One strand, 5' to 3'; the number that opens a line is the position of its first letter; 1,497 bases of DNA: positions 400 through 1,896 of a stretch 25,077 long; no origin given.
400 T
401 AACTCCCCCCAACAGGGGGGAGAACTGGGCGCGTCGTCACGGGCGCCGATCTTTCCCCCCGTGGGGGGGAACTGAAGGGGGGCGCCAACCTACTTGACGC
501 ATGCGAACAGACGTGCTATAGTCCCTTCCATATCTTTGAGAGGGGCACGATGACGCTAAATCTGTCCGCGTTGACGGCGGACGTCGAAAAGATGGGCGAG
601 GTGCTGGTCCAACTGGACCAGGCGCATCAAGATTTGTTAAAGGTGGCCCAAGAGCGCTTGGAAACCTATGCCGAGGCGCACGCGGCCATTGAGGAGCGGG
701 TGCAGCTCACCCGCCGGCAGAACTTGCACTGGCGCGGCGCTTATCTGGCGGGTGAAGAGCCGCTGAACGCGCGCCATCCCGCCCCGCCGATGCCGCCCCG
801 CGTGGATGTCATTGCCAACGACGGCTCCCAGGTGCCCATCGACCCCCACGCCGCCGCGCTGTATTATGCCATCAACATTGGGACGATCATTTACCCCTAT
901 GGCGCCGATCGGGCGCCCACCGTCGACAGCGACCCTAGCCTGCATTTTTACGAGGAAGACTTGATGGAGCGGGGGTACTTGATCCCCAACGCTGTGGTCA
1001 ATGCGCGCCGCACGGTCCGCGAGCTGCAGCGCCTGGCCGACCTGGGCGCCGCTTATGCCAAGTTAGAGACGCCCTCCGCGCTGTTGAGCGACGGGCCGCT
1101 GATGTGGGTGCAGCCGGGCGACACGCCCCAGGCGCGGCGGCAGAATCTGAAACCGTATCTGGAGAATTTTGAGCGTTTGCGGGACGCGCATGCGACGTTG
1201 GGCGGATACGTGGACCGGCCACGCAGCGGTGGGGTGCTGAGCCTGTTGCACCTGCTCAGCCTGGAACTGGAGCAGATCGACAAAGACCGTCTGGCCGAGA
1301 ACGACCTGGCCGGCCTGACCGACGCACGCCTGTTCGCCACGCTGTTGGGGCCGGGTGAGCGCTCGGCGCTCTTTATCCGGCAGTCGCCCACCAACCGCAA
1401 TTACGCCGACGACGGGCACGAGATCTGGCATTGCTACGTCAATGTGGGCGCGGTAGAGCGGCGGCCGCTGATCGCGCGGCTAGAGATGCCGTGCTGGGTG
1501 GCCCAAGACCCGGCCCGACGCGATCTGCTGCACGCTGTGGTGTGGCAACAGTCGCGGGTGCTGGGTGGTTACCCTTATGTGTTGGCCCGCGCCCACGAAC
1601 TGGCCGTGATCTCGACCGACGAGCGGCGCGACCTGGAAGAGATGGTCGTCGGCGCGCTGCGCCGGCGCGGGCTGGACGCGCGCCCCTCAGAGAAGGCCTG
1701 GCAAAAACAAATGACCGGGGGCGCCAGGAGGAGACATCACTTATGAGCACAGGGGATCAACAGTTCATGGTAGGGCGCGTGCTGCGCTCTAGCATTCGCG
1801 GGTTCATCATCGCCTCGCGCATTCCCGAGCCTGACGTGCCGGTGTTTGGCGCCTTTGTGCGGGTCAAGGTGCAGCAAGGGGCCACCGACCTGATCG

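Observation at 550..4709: Three-gene nurA-like / unknown / herA module, with a trailing 97-aa ORF, as a candidate nuclease-helicase system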

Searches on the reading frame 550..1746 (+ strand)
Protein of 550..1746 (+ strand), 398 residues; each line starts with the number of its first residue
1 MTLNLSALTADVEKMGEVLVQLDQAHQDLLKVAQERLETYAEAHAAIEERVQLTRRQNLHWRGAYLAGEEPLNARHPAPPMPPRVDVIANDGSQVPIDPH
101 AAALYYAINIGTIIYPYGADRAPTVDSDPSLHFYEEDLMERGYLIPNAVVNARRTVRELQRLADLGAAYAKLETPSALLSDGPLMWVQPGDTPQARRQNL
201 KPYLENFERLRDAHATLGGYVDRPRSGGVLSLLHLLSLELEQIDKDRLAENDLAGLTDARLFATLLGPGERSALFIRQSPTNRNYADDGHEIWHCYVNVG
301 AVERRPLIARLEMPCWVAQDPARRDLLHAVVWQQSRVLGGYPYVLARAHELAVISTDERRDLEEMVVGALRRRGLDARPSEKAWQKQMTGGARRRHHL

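Call 3: search_protein_families(library=pfam, proteins=[window:550-1746:+], max_evalue=1)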
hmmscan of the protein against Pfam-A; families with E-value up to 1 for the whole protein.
window:550-1746:+ (398 aa): 2 families
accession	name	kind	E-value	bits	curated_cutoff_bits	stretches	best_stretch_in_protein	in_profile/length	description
PF09376.16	NurA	-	5.1e-24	85.6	21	1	86-354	2-254/254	NurA domain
PF19381.4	DUF5956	-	0.028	15.1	24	1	355-395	57-97/100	Family of unknown function (DUF5956)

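Call 5: search_protein_families(library=ncbifam, proteins=[window:550-1746:+], max_evalue=1)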
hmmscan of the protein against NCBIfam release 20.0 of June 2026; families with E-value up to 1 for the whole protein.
window:550-1746:+ (398 aa): 0 families

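Call 6: search_protein_families(library=padloc, proteins=[window:550-1746:+], max_evalue=1)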
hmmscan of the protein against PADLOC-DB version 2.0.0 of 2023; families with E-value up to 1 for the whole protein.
window:550-1746:+ (398 aa): 0 families

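Call 29: search_solved_structures(query=window:550-1746:+, max_evalue=1)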
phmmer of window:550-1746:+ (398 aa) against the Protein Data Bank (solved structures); distinct sequences matched with E-value up to 1: 0.

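Call 101: search_protein_families(library=phrogs, proteins=[window:550-1746:+], max_evalue=0.01)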
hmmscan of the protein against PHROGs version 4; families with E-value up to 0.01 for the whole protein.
window:550-1746:+ (398 aa): 0 families
